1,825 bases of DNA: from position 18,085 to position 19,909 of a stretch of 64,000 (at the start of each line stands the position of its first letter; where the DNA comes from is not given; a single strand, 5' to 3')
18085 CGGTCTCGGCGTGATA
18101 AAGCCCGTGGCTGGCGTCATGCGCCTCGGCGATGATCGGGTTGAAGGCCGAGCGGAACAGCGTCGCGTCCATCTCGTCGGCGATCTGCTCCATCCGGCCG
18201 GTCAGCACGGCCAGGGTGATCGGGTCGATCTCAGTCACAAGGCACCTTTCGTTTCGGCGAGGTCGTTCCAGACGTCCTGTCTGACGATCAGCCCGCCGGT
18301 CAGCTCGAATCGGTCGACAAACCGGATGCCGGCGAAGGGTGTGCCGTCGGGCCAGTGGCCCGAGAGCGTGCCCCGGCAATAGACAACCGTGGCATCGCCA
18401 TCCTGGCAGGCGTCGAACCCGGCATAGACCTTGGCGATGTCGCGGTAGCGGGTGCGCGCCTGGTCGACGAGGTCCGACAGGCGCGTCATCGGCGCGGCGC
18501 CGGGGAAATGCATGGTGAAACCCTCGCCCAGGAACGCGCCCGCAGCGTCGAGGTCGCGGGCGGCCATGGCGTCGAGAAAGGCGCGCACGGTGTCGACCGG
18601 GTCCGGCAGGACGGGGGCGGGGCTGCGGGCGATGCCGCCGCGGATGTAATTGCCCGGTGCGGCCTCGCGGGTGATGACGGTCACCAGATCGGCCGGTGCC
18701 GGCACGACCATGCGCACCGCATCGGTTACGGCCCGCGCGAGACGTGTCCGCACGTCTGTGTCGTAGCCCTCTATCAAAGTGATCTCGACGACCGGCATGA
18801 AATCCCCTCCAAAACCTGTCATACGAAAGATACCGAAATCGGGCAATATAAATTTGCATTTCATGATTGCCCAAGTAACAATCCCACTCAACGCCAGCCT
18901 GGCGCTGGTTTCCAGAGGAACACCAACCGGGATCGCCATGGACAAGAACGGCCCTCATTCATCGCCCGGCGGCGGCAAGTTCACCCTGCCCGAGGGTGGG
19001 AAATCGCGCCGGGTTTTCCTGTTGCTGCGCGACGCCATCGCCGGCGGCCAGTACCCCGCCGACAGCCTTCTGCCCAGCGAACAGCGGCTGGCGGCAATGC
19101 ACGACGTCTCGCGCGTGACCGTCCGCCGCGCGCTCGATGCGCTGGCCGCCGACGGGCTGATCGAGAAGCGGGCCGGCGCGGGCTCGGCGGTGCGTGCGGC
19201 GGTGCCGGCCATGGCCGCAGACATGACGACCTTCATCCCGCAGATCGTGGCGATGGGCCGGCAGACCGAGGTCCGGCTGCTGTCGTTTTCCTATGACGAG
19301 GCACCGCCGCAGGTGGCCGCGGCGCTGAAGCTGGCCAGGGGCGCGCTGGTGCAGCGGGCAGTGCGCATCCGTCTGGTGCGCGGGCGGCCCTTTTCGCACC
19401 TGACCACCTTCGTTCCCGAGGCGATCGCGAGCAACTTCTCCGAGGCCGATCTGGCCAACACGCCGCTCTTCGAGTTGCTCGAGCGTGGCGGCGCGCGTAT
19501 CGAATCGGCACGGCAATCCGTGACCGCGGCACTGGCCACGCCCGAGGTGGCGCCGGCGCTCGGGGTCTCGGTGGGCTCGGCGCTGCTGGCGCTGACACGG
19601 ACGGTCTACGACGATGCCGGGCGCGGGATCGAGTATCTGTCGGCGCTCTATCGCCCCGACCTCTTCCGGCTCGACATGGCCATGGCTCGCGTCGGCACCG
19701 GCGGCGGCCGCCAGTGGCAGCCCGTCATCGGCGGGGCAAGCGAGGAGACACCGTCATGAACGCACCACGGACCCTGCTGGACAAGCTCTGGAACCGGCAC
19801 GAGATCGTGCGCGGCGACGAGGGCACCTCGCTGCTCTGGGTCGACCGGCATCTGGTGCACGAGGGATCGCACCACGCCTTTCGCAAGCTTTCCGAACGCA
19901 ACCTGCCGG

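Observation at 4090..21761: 14.7 kb translationally coupled operon plus divergent GntR-LeuCD: gene set suggests an undescribed cyclic-amide/hydantoin-to-branched-dicarboxylate catabolic pathway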

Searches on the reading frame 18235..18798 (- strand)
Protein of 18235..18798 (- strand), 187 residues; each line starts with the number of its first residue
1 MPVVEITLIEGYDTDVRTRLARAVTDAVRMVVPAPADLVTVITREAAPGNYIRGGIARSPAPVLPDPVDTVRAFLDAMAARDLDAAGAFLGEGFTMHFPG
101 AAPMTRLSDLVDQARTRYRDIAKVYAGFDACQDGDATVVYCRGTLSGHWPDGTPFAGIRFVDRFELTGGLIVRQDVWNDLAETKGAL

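Call 7: search_protein_families(library=pfam, proteins=[window:18235-18798:-], max_evalue=0.001)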
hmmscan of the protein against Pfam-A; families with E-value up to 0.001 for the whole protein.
window:18235-18798:- (187 aa): 3 families
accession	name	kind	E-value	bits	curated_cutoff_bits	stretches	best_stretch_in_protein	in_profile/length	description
PF12680.13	SnoaL_2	-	3.9e-09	37.5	27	1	71-173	1-101/102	SnoaL-like domain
PF01361.26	Tautomerase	-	1.1e-08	35.2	22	1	2-55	1-54/60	Tautomerase enzyme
PF14534.12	DUF4440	-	0.00012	22.9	25.2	1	71-169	5-103/107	Domain of unknown function (DUF4440)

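Call 8: search_protein_families(library=ncbifam, proteins=[window:18235-18798:-], max_evalue=0.001)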
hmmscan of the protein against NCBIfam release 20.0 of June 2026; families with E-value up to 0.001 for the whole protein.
window:18235-18798:- (187 aa): 6 families
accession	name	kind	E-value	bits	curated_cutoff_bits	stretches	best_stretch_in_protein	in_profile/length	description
NF002571.1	PRK02220.1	equivalog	7.8e-09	35.4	55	1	1-59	1-59/61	2-hydroxymuconate tautomerase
NF002622.0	PRK02289.1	equivalog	1.6e-06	28.3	103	1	1-53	1-53/60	4-oxalocrotonate tautomerase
NF001966.0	PRK00745.1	equivalog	1.6e-05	24.8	80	1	1-59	1-59/62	4-oxalocrotonate tautomerase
NF002524.0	PRK01964.1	equivalog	3e-05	23.9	86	1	1-48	1-48/64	4-oxalocrotonate tautomerase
TIGR00013.1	taut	subfamily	8.8e-05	22.5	56.9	1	1-55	1-56/64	2-hydroxymuconate tautomerase family protein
NF041920.1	DmpI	equivalog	0.00055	19.7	70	1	1-51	1-50/59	4-oxalocrotonate tautomerase DmpI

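Call 14: find_homologous_proteins(query=window:18235-18798:-)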
Query window:18235-18798:- (187 aa): 658 proteins with E <= 0.001 among 1218 candidates; the best 120 are listed.
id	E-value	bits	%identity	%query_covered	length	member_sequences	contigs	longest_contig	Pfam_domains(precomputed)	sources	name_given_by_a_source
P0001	7.6e-118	409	99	100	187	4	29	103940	PF01361.27,PF12680.14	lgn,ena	-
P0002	1.5e-89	317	77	100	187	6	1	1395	PF01361.27,PF12680.14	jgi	-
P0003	6.6e-75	269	66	99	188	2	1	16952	PF01361.27,PF12680.14,PF14534.13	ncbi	-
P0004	1.7e-73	264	64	98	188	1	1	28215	PF01361.27,PF12680.14,PF14534.13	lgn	-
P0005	1.9e-72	261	63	99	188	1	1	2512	PF01361.27,PF12680.14,PF14534.13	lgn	-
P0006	3.1e-72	260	62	98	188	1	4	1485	PF01361.27,PF12680.14,PF14534.13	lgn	-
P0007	3.5e-72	260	64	98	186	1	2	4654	PF01361.27,PF12680.14,PF14534.13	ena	-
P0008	7.1e-72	259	62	98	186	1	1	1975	PF01361.27,PF12680.14,PF14534.13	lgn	-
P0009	9.4e-72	259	63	99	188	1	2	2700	PF01361.27,PF12680.14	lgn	-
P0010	3.5e-71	257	64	98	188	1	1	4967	PF01361.27,PF12680.14,PF14534.13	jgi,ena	jgi:phenylpyruvate tautomerase PptA (4-oxalocrotonate tautomerase family)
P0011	9.0e-71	256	62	98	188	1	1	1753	PF01361.27,PF12680.14,PF14534.13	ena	-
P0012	9.9e-71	255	63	100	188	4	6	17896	PF01361.27,PF12680.14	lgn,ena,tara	tara:strand:+ start:4035 stop:4601 length:567 start_codon:yes stop_codon:yes gene_type:complete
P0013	1.3e-69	252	63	99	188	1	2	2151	PF01361.27,PF12680.14,PF14534.13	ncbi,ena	-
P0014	2.2e-69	251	61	98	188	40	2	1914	PF01361.27,PF12680.14,PF14534.13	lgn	-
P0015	2.4e-69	251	61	98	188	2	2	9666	PF01361.27,PF12680.14,PF14534.13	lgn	-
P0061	3.4e-66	241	61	99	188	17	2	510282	PF01361.27,PF12680.14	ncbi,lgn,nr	ncbi:tautomerase family protein [Ruegeria pomeroyi]|nr:tautomerase family protein [Ruegeria pomeroyi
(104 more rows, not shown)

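Call 20: find_related_loci(query=A1, collection=genome_contigs, flank=10000)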
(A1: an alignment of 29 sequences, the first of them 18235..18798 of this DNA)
Query A1 (187 aa) in genome_contigs; peptide patterns used: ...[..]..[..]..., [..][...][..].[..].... (x = any residue, [..] = any of these).
599 stretches matched a pattern (row limit reached: there are more); 588 encode a relative of the query (tblastn E <= 1e-3); the best 80 are kept; 80 distinct loci.
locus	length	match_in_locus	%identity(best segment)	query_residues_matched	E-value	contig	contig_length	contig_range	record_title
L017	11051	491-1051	66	1-186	2e-78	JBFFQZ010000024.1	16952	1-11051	MAG: Sulfitobacter sp. isolate Mix_mud20.2022.06.50 k141_342780_length_16952_cov_10.0000, whole genome shotgun sequence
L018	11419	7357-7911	62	1-184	7e-75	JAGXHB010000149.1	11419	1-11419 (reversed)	MAG: Roseobacter sp. isolate LH_M52 k141_648205, whole genome shotgun sequence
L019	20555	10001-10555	61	1-184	9e-74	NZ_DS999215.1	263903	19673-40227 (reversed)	Roseobacter sp. GAI101 scf_1106754216549, whole genome shotgun sequence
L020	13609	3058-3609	60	1-184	3e-73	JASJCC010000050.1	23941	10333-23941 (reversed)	MAG: Paracoccaceae bacterium isolate MO_135.B7 MO_135.c_842, whole genome shotgun sequence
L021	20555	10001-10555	60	1-184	5e-73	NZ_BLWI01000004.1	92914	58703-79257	Sulfitobacter sp. HGT1 HGT1_04, whole genome shotgun sequence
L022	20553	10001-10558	60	1-185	2e-72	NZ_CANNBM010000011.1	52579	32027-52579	Uncultured Sulfitobacter sp. isolate 3-125-G.fasta NODE_11, whole genome shotgun sequence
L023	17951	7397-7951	61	1-184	1e-72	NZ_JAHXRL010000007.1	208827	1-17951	Sulfitobacter sp. CW3 NODE_7_length_208827_cov_277.019023, whole genome shotgun sequence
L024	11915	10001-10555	59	1-184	1e-72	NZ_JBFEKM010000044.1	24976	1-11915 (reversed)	MAG: Sulfitobacter sp. isolate Mix_mud02.2020.12.19 k141_783049_length_24976_cov_21.9189, whole genome shotgun sequence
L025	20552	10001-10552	59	1-184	2e-72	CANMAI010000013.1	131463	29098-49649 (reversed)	uncultured Rhodobacteraceae bacterium isolate 4-2021-3Z.fasta genome assembly, contig: NODE_13, whole genome shotgun seq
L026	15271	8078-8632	60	1-184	1e-71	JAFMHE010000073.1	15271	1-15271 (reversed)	MAG: Rhodobacteraceae bacterium isolate DEBay_Spr20G08_38 NODE_2818_length_15271_cov_12.1264, whole genome shotgun seque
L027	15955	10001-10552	60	1-184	1e-71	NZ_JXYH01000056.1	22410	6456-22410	Aestuariivita boseongensis strain BS-B2 contig56, whole genome shotgun sequence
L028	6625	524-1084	59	1-187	5e-71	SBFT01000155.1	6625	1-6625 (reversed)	MAG: Rhodobacteraceae bacterium isolate M0106 scaffold_2615_1, whole genome shotgun sequence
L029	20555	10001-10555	59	1-184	3e-71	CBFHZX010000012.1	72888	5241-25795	MAG: Sulfitobacter sp. isolate Co_bin_558_indstr genome assembly, contig: Co_bin_558_indstr_c12, whole genome shotgun se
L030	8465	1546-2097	62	1-184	4e-71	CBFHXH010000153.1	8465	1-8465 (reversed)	MAG: uncultured Pikeienuella sp. isolate Co_bin_305_indper genome assembly, contig: Co_bin_305_indper_c155, whole genome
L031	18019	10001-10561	57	1-186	1e-70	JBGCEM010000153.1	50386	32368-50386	MAG: Paracoccaceae bacterium isolate SGMAG-47 contig153, whole genome shotgun sequence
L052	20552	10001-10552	58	1-184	4e-69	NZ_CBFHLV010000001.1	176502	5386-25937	MAG: Marivita sp. isolate AGTU_17_bin_57_indstr AGTU_17_bin_57_indstr_c1, whole genome shotgun sequence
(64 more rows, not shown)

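Call 23: find_encoding_contigs(protein=P0061, flank=10000, max_places=2)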
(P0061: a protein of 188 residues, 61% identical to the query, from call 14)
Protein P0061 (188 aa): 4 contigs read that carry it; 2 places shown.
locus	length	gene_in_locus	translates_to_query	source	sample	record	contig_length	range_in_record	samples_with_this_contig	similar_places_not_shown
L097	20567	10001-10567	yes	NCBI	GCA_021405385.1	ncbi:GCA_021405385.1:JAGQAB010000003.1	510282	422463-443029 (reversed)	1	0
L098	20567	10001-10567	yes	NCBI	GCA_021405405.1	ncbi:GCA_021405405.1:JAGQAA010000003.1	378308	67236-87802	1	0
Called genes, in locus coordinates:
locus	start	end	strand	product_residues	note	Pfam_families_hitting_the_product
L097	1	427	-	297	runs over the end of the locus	PF00561:Abhydrolase_1, PF12697:Abhydrolase_6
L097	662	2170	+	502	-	PF05681:Fumerase, PF05683:Fumerase_C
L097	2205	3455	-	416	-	PF25967:RND-MFP_C (weak), PF25975:CzcB_C (weak), PF25989:YknX_C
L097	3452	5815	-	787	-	PF02687:FtsX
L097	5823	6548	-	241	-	PF00005:ABC_tran, PF02463:SMC_N (faint), PF13481:AAA_25 (faint), PF13304:AAA_21 (weak), PF13521:AAA_28 (faint)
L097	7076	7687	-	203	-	PF00694:Aconitase_C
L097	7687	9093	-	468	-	PF00330:Aconitase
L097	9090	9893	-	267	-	PF25213:HVO_A0261_N (faint), PF00392:GntR, PF07702:UTRA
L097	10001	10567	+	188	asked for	PF01361:Tautomerase, PF12680:SnoaL_2 (weak)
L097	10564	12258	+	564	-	PF02538:Hydantoinase_B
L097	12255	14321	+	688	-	PF05378:Hydant_A_N, PF01968:Hydantoinase_A, PF19278:Hydant_A_C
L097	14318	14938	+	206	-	PF00857:Isochorismatase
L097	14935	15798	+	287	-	PF13714:PEP_mutase, PF00463:ICL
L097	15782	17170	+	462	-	PF00890:FAD_binding_2, PF01266:DAO, PF01494:FAD_binding_3, PF03486:HI0933_like (faint), PF07992:Pyr_redox_2 (faint), PF12831:FAD_oxidored (weak), PF13450:NAD_binding_8 (faint)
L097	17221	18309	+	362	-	PF00155:Aminotran_1_2, PF01041:DegT_DnrJ_EryC1 (weak), PF00266:Aminotran_5 (weak)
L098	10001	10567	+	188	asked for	PF01361:Tautomerase, PF12680:SnoaL_2 (weak)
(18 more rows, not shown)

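Call 66: search_solved_structures(query=window:18235-18798:-, max_evalue=0.1)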
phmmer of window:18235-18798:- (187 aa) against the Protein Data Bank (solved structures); distinct sequences matched with E-value up to 0.1: 18.
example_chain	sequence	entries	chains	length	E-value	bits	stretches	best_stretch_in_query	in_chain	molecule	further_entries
9mua_A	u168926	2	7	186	3.8e-57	196.4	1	2-181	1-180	Tautomerase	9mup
7puo_A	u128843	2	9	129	5e-05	26.5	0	2-62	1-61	2-hydroxymuconate tautomerase,Chains: A,B,C,D,E,F,2-hydroxymuconate tautomerase | 2-hydroxymuconate tautomerase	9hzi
3mb2_A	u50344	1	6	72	0.0011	22.1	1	3-59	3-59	4-oxalocrotonate tautomerase family enzyme - alpha subunit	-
2x4k_A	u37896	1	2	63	0.0015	21.6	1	1-59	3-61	4-OXALOCROTONATE TAUTOMERASE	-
1bjp_A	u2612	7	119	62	0.0045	20.1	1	2-57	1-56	4-OXALOCROTONATE TAUTOMERASE | 2-hydroxymuconate tautomerase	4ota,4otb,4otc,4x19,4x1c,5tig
6bgn_A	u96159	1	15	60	0.0045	20.1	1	2-57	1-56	2-hydroxymuconate tautomerase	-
3g0k_A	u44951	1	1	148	0.0056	19.8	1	71-179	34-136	Putative membrane protein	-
3ry0_A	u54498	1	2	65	0.011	18.9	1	2-57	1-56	Putative tautomerase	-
7m59_A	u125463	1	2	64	0.011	18.9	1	2-55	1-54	Tautomerase domain-containing protein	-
2fm7_A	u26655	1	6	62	0.022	17.8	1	2-57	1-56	4-Oxalocrotonate Tautomerase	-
8t9q_A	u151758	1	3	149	0.024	17.7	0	2-54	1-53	Tautomerase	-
5clo_A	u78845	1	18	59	0.027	17.6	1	2-55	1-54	2-hydroxymuconate tautomerase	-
5uif_A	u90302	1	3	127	0.035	17.2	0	15-63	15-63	Ps01740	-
5cln_A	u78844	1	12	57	0.036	17.1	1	2-55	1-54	2-hydroxymuconate tautomerase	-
6fps_A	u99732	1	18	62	0.065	16.3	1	2-56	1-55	2-hydroxymuconate tautomerase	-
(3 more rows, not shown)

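Call 74: predict_structure(alignment_id=A1)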
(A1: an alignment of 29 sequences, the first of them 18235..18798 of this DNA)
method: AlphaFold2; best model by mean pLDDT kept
length: 187 residues; sequences in the alignment: 29
mean_pLDDT: 91.1   pTM: 0.81
mean pLDDT of the five models: 91.1, 90.6, 90.3, 90.3, 89.7
residues with pLDDT >= 90: 147; 70-90: 32; 50-70: 5; < 50: 3
segments of 3 or more residues with pLDDT < 50: 185-187
pLDDT, mean of each block of 10 residues (from residue 1): 92 90 93 94 93 90 90 96 97 92 92 89 94 93 94 92 96 90 49
secondary structure, 60 per line:
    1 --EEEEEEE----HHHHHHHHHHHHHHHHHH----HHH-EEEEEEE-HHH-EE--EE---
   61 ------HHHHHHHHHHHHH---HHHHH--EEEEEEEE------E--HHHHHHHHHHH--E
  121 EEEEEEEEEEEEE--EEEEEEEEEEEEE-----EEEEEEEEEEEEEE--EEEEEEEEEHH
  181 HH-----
elements in order: E3-9 H14-31 E40-46 H67-79 H83-87 E90-97 H107-117 E120-133 E136-148 E154-167 E170-178 H179-182

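Call 77: fold_search(model_id=the predicted structure, library=pdb)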
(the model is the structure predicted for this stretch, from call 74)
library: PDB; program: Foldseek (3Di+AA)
matches with E <= 10: 1623; with E <= 0.001: 655
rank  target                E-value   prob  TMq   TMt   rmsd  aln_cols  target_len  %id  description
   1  9mup                  2.2e-25  1.00  0.93  0.93   1.4       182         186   52  4OT-SnoaL from P. atlanticus - 3-bromopropiolate treated (released 2025-04-09)
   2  9mua_A                4.4e-25  1.00  0.93  0.94   1.4       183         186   52  4OT-SnoaL from P. atlanticus - Apo form (released 2025-04-09)
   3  5aii_F                1.6e-09  1.00  0.49  0.70   3.6       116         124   24  Discovery and characterization of thermophilic limonene-1,2-epoxide hydrolases from hot spring metagenomic libraries.  (released 2015-06-17)
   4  5aii_C                2.4e-09  1.00  0.49  0.68   3.6       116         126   24  Discovery and characterization of thermophilic limonene-1,2-epoxide hydrolases from hot spring metagenomic libraries.  (released 2015-06-17)
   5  5aih_A                2.9e-09  1.00  0.49  0.69   3.6       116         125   24  Discovery and characterization of thermophilic limonene-1,2-epoxide hydrolases from hot spring metagenomic libraries.  (released 2015-06-17)
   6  3ebt                  7.0e-09  1.00  0.54  0.74   2.6       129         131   19  Crystal structure of a ntf2-like protein of unknown function (bpss0132) from burkholderia pseudomallei k96243 at 1.30 A  (released 2008-09-30)
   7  5aii_B                2.2e-08  1.00  0.49  0.68   3.6       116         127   24  Discovery and characterization of thermophilic limonene-1,2-epoxide hydrolases from hot spring metagenomic libraries.  (released 2015-06-17)
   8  5aii_H                2.4e-08  1.00  0.49  0.67   3.8       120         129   23  Discovery and characterization of thermophilic limonene-1,2-epoxide hydrolases from hot spring metagenomic libraries.  (released 2015-06-17)
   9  9iql_B                2.7e-08  1.00  0.41  0.59   5.6       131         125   21  SacM in complex with L6S (released 2025-07-16)
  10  9iq7_A                3.2e-08  1.00  0.43  0.63   4.4       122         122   24  SacM-homologous of AkaM (released 2025-07-16)
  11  6wf4                  4.2e-08  1.00  0.52  0.73   2.5       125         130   16  Crystal Structure of TerC Co-crystallized with Polyporic Acid (released 2021-04-07)
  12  6hnl_A                5.4e-08  1.00  0.48  0.67   3.2       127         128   21  Selenomethionine derivative of IdmH 96-104 loop truncation variant (released 2019-11-06)
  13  3kkg                  6.5e-08  1.00  0.48  0.60   5.0       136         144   18  Crystal structure of Putative SnoaL-like polyketide cyclase (YP_509242.1) from Jannaschia Sp. CCS1 at 1.40 A resolution (released 2009-12-01)
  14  9iqk_A                7.4e-08  1.00  0.40  0.59   5.1       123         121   20  SacM in complex with LC3 (released 2025-07-16)
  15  9iqk_B                7.9e-08  1.00  0.40  0.58   5.1       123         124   20  SacM in complex with LC3 (released 2025-07-16)
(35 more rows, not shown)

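Call 87: search_protein_families(library=ncbifam, proteins=[L052:17163-18383:+, L052:18383-19537:+], max_evalue=1e-20)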
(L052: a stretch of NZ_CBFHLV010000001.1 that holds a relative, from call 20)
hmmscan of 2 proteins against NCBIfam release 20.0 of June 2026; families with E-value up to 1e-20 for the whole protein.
L052:17163-18383:+ (406 aa): 13 families
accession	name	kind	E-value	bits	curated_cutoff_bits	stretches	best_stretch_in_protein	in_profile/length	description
NF052270.1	Staph_DH_FadE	equivalog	6.6e-74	249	600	1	20-405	11-399/400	acyl-CoA dehydrogenase FadE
NF042972.1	AcrlCoAredClosAcrC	equivalog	2.1e-67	227.5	640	1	29-398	4-375/378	acryloyl-CoA reductase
NF058590.1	AcCoDHFadEBacil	equivalog_domain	3.8e-67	227.2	600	1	29-394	20-405/586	acyl-CoA dehydrogenase FadE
NF045552.1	GlutCoADH_Des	equivalog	2.2e-60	204.9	470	1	29-402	4-382/387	glutaryl-CoA dehydrogenase Acd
NF043006.1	CyhCrbnylCoADH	equivalog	5.8e-47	160.5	650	1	31-397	5-373/380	cyclohexane-1-carbonyl-CoA dehydrogenase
NF053553.1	prodigi_MBC_PigA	equivalog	2.8e-46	158.4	500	1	30-397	5-377/381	prodigiosin MBC biosynthesis dehydrogenase PigA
NF042439.1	SulpropCoADesulf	equivalog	1.2e-45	155.9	600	1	40-390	3-361/379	3-sulfinopropanoyl-CoA desulfinase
NF045652.1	ProlPCPDhRedW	equivalog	2.4e-42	145.1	650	1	68-367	38-342/376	L-prolyl-[peptidyl-carrier protein] dehydrogenase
NF008997.0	PRK12341.1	equivalog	8.8e-37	127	537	1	59-398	35-375/382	acyl-CoA dehydrogenase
NF002885.1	PRK03354.1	equivalog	6.5e-34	117.6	540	1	61-398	36-372/378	crotonobetainyl-CoA dehydrogenase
TIGR03207.1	cyc_hxne_CoA_dh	equivalog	4.8e-31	107.8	575.35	1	30-398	1-370/372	cyclohexanecarboxyl-CoA dehydrogenase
NF007000.1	PRK09463.1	subfamily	6.9e-26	90.8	600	1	30-191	43-212/726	acyl-CoA dehydrogenase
TIGR03203.1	pimD_small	equivalog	7.3e-21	74.7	652.7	1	30-392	4-369/378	pimeloyl-CoA dehydrogenase small subunit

L052:18383-19537:+ (384 aa): 6 families
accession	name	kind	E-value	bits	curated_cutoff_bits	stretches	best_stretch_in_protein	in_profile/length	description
NF052585.1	SucGlutTfsCaiB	equivalog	1.1e-158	528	750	1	3-375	6-384/394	succinate--glutarate CoA-transferase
NF041294.1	Scnl_mescCoAtase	equivalog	3.1e-86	289.9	700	1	5-374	4-371/381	succinyl-CoA:mesaconate CoA-transferase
NF008511.0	PRK11430.1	equivalog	2.5e-85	286.9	522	1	3-377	8-377/381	CoA:oxalate CoA-transferase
NF003809.0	PRK05398.1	subfamily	5.4e-62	209.7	442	1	1-208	1-203/416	formyl-CoA transferase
TIGR03253.1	oxalate_frc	equivalog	5.8e-56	190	504.2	1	3-208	2-202/416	formyl-CoA transferase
NF002914.1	PRK03525.1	equivalog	1.2e-31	110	413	1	4-348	9-345/400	L-carnitine CoA-transferase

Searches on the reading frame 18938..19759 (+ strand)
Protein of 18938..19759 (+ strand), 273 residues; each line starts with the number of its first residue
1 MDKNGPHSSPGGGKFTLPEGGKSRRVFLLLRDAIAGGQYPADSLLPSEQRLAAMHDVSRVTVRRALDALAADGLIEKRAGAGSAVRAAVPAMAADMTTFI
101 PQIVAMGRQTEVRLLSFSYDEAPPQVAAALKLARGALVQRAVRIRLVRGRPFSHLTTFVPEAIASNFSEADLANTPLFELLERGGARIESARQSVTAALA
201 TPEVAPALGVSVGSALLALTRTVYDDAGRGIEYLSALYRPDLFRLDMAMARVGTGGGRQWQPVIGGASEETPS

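Call 10: search_protein_families(library=pfam, proteins=[window:18938-19759:+])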
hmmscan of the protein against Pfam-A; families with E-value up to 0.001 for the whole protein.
window:18938-19759:+ (273 aa): 5 families
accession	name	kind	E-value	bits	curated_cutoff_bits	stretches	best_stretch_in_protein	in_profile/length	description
PF07702.18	UTRA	-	9.3e-34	116.7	23.8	1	105-244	1-141/141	UTRA domain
PF00392.27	GntR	-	4.6e-15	55.5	27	1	23-85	2-64/64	Bacterial regulatory proteins, gntR family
PF13545.12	HTH_Crp_2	-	8.4e-06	26.1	27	1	41-78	18-55/70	Crp-like helix-turn-helix domain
PF25213.1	HVO_A0261_N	-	5.3e-05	23.5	35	1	49-80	28-59/86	HVO_A0261 N-terminal domain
PF08220.18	HTH_DeoR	-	0.0008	19.5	21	0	49-80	18-49/57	DeoR-like helix-turn-helix domain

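Call 31: search_protein_families(library=ncbifam, proteins=[window:18938-19759:+], max_evalue=0.00001)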
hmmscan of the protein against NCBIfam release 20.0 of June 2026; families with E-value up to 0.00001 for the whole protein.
window:18938-19759:+ (273 aa): 17 families
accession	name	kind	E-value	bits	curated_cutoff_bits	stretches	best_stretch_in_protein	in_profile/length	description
TIGR02018.2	his_ut_repres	equivalog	3.9e-31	108.2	220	1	30-245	8-222/226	histidine utilization transcriptional repressor HutC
NF052441.1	TransRegRv0792c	equivalog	3.9e-26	91.8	400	1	30-252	25-249/260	Rv0792c family HTH-type transcriptional regulator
TIGR02325.1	C_P_lyase_phnF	equivalog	5.9e-26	91.4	156.8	1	30-247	17-236/238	phosphonate metabolism transcriptional regulator PhnF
NF041547.1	GntR_LSA1692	equivalog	1.4e-25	90.3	275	1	29-251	9-232/233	GntR family transcriptional regulator, LSA1692 subfamily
TIGR03337.1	phnR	equivalog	1.8e-22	80.2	296.75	1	33-246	13-227/231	phosphonate utilization transcriptional regulator PhnR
TIGR02404.1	trehalos_R_Bsub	equivalog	2.4e-19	69.9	211.95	1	22-245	1-227/233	trehalose operon repressor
NF008491.0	PRK11402.1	subfamily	3.4e-14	53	269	1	30-238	20-228/243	GntR family transcriptional regulator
NF007292.0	PRK09764.1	equivalog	5e-14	52.1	281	1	24-246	8-231/240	GntR family transcriptional regulator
NF007486.0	PRK10079.1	equivalog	1.9e-12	47.4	363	1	38-247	28-239/241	phosphonate metabolism transcriptional regulator PhnF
NF052290.2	MocR_like_YczR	exception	2.7e-12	46.1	487.4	1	29-139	27-131/458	MocR-like transcription factor YczR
NF052282.1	PLP_TF_PdxR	equivalog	2.2e-11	43.5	320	1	30-94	10-74/448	MocR-like pyridoxine biosynthesis transcription factor PdxR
NF052281.1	rhizopine_MocR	equivalog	3e-09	36.1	650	1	23-89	20-86/479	rhizopine catabolism transcriptional regulator MocR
NF003011.0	PRK03837.1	subfamily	2e-08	34.2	260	1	24-95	16-83/241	transcriptional regulator NanR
NF011575.0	PRK14999.1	equivalog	7.3e-08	32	424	1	32-244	23-234/241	histidine utilization repressor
NF007588.0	PRK10225.1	equivalog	4.7e-07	29.3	442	1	26-85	14-73/257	Uxu operon transcriptional regulator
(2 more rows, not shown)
